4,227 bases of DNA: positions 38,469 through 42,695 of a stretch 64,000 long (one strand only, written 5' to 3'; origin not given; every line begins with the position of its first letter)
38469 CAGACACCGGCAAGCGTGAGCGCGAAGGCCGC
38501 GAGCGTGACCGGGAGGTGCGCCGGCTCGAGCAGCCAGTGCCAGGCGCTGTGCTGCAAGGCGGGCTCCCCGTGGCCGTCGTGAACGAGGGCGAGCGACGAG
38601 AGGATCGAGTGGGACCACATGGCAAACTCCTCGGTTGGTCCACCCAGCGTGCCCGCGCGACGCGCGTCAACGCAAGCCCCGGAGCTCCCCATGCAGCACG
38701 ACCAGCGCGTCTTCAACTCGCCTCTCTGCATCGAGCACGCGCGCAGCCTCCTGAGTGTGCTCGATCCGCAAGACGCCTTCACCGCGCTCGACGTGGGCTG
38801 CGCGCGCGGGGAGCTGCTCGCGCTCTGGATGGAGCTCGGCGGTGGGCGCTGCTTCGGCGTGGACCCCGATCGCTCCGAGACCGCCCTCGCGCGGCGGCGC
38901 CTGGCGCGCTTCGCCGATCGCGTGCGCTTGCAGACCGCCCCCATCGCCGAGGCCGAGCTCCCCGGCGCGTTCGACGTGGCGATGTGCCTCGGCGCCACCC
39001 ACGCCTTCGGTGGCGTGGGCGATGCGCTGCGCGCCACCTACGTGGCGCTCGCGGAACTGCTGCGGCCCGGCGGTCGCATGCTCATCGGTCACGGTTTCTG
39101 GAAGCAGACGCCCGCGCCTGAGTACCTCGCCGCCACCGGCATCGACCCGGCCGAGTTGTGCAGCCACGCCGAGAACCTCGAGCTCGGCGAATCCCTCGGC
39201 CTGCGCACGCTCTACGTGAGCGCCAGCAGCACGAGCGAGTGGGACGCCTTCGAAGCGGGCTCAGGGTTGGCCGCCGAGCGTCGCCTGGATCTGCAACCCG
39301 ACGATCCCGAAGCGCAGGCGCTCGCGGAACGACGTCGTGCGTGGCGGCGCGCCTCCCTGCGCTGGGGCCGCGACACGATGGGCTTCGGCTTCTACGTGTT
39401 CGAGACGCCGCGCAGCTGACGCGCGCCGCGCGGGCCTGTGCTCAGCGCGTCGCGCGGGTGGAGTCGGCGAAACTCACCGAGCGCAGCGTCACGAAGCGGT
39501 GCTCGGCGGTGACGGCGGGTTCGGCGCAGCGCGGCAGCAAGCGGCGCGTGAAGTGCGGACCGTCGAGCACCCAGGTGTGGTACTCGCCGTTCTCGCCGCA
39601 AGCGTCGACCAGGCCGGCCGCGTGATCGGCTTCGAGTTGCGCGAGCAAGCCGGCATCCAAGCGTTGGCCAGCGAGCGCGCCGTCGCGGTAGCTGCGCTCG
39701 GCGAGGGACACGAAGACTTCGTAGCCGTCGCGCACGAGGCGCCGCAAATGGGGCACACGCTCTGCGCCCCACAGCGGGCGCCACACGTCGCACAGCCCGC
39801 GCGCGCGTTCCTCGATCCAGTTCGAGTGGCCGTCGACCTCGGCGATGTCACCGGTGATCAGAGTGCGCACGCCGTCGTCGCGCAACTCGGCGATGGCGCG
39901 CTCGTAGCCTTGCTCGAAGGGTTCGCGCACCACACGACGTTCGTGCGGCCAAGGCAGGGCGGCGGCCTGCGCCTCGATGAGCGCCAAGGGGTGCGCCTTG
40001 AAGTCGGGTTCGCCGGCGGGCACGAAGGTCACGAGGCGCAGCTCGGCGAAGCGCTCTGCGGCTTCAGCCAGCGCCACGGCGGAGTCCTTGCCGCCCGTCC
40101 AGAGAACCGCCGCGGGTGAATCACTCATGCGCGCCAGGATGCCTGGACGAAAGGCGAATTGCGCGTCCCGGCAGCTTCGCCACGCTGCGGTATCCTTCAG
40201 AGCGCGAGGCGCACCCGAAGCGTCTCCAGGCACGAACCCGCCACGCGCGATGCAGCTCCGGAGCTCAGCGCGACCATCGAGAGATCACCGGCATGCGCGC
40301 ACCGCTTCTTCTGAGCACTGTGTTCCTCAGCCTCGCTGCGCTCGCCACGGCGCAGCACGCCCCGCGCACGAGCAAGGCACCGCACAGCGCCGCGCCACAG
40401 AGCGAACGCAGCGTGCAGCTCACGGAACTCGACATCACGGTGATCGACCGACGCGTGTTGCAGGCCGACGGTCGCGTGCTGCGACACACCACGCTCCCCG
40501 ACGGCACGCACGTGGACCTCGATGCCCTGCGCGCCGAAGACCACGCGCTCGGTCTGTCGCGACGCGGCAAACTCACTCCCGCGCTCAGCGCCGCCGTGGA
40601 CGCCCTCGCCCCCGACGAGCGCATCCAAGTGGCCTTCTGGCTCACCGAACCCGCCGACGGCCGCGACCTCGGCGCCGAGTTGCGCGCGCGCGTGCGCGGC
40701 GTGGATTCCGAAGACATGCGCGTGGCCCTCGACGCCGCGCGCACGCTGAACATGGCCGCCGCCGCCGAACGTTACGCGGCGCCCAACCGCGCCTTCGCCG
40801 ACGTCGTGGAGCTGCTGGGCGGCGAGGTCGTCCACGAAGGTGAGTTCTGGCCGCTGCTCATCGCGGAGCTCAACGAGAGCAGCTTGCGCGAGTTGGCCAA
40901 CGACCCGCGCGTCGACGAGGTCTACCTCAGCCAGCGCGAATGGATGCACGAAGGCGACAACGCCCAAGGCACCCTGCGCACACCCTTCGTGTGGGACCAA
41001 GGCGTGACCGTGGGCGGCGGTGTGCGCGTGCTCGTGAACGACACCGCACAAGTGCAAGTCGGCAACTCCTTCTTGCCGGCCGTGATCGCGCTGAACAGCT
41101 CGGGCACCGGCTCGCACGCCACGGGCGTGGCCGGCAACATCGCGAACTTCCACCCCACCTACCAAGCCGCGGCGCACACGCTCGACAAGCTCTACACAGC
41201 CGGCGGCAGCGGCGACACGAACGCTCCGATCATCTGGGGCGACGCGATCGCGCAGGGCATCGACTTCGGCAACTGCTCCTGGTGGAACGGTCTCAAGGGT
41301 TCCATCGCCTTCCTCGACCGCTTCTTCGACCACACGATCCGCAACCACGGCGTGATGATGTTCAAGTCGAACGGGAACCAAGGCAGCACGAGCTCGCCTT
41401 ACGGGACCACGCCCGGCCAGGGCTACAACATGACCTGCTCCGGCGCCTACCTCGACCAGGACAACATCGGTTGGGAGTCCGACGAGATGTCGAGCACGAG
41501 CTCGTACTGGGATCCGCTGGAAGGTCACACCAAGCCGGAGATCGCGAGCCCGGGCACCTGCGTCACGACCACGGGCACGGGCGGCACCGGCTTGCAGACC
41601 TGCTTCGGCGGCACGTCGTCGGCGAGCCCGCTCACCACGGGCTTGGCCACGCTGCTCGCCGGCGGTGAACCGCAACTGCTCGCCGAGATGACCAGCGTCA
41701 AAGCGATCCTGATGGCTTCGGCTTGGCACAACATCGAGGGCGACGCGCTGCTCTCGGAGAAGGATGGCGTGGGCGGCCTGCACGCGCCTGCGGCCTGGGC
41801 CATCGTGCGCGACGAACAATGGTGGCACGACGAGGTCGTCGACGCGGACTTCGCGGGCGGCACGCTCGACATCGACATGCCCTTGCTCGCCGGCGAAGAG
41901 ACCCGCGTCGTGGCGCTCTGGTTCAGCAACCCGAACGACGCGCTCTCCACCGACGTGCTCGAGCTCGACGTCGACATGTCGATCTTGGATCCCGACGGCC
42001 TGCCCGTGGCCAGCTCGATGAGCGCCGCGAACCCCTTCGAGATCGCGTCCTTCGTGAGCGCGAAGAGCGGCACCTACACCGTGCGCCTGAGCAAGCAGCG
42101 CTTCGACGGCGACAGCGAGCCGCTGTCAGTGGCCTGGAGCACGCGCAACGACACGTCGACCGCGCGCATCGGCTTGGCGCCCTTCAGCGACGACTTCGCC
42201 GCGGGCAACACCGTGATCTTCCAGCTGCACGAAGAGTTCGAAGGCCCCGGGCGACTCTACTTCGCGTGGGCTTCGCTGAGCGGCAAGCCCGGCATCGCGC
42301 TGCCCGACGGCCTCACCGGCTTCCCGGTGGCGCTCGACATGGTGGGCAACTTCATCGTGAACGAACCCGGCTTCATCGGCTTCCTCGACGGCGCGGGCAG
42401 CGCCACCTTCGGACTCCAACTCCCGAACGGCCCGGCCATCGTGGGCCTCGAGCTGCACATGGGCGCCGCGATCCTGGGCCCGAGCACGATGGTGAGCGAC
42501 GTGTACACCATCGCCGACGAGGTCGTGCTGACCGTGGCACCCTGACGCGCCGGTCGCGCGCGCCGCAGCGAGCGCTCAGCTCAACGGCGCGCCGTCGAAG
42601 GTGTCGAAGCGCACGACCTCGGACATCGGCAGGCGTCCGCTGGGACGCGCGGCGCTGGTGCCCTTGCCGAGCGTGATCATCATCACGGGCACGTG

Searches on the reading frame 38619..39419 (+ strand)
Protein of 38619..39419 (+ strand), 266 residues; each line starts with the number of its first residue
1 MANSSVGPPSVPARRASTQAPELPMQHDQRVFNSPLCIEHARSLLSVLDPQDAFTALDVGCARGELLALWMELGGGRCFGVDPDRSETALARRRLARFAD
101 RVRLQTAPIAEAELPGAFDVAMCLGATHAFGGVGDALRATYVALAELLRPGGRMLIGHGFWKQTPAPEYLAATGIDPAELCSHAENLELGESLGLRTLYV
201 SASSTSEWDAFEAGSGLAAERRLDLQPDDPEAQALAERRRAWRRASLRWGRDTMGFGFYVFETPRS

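Call 69: search_protein_families(library=pfam, proteins=[window:38619-39419:+], max_evalue=0.0001)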
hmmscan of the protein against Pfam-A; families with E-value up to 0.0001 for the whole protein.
window:38619-39419:+ (266 aa): 5 families
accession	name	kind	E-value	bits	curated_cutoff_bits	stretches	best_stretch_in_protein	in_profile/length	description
PF08242.18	Methyltransf_12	-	7e-11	43.2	30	1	57-153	1-97/98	Methyltransferase domain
PF13649.12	Methyltransf_25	-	3e-10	41.1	27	1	57-152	2-97/97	Methyltransferase domain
PF08241.18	Methyltransf_11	-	2.2e-09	38.3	21.2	1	57-156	1-95/95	Methyltransferase domain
PF13847.12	Methyltransf_31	-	9e-08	32.4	27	1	53-158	4-111/145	Methyltransferase domain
PF13489.12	Methyltransf_23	-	2.7e-06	27.6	27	1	55-156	25-116/164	Methyltransferase domain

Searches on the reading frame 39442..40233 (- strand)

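Call 69: search_protein_families(library=pfam, proteins=[window:39442-40233:-], max_evalue=0.0001)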
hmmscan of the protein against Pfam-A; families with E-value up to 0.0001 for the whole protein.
window:39442-40233:- (263 aa): 1 family
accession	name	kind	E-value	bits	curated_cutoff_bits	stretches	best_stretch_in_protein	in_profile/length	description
PF01902.24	Diphthami_syn_2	-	5e-23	82.2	23.2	1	41-233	3-197/219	Diphthamide synthase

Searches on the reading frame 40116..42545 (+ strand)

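Call 69: search_protein_families(library=pfam, proteins=[window:40116-42545:+], max_evalue=0.0001)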
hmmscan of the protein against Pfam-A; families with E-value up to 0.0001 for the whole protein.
window:40116-42545:+ (809 aa): 1 family
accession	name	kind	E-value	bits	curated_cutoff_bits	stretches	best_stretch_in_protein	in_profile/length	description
PF00082.27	Peptidase_S8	-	3.5e-11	43.4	21.8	1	330-553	52-288/288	Subtilase family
